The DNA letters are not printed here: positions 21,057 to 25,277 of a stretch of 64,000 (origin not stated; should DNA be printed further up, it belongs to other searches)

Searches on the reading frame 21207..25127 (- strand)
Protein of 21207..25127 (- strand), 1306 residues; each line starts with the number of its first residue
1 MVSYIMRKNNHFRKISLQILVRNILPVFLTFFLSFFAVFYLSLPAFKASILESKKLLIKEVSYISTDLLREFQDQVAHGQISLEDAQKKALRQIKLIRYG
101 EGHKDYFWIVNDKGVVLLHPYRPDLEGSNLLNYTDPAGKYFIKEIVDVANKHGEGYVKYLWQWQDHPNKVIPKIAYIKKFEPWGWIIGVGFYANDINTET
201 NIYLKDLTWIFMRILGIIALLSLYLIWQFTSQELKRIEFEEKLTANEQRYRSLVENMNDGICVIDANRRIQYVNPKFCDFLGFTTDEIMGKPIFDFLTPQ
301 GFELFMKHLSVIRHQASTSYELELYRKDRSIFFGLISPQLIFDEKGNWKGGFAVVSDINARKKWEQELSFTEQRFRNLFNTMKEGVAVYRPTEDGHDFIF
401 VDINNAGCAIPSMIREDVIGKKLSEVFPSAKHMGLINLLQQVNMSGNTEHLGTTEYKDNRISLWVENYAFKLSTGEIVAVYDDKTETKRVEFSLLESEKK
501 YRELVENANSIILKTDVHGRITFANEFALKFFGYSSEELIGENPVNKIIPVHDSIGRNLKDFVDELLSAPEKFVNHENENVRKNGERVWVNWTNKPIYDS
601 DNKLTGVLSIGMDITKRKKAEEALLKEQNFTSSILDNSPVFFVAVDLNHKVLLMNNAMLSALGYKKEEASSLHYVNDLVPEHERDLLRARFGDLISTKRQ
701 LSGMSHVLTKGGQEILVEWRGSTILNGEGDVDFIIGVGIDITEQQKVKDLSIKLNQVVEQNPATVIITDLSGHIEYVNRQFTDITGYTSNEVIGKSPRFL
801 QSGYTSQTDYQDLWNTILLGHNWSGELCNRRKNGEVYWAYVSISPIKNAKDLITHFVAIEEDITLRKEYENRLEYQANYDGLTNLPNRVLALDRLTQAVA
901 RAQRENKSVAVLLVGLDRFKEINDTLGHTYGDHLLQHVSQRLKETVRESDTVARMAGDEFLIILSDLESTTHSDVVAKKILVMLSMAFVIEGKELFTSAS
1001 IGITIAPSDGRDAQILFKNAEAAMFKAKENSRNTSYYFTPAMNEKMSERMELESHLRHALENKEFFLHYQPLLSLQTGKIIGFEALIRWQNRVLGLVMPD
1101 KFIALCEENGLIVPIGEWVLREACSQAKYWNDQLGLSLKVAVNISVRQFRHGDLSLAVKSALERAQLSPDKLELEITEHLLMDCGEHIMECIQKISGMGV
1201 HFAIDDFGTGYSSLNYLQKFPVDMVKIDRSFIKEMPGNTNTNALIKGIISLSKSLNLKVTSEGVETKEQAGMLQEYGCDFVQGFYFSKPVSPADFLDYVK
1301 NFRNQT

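Call 68: search_protein_families(library=pfam, proteins=[window:21207-25127:-], max_evalue=0.0001)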
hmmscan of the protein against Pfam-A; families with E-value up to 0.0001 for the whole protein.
window:21207-25127:- (1306 aa): 13 families
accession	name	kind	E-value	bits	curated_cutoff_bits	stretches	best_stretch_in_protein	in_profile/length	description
PF00563.25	EAL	-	5.6e-73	245.6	31.3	1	1055-1289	3-236/236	EAL domain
PF13426.13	PAS_9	-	9.4e-69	228.7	27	4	764-864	3-102/103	PAS domain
PF00989.32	PAS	-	5e-68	226.7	22.6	4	249-358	2-113/113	PAS fold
PF08448.16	PAS_4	-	1.1e-50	170.9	23.1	4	635-745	1-109/110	PAS fold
PF00990.26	GGDEF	-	3e-46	157.6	23.8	1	877-1033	1-160/161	Diguanylate cyclase, GGDEF domain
PF17200.10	sCache_2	-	3.2e-41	141.3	25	1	55-202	6-151/155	Single Cache domain 2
PF08269.17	dCache_2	-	1.2e-38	133.4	26.5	1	45-201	37-191/298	Cache domain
PF13188.13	PAS_8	-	8.5e-37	124.3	21.8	3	248-298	1-51/65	PAS domain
PF08447.18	PAS_3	-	1.9e-35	121.4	25.6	3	522-609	2-87/89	PAS fold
PF17201.10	Cache_3-Cache_2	-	1.8e-15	57.5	27.7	1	87-201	191-294/299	Cache 3/Cache 2 fusion domain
PF12860.13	PAS_7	-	3.1e-09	37.4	27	0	254-297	1-45/115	PAS fold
PF24820.1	Diguanyl_cycl_sensor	-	2.8e-08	34.1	28.1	0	253-300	1-48/109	Diguanylate cyclase-like sensor domain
PF18095.7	PAS_12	-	5.4e-06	26.5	22.6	0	762-806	57-101/153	UPF0242 C-terminal PAS-like domain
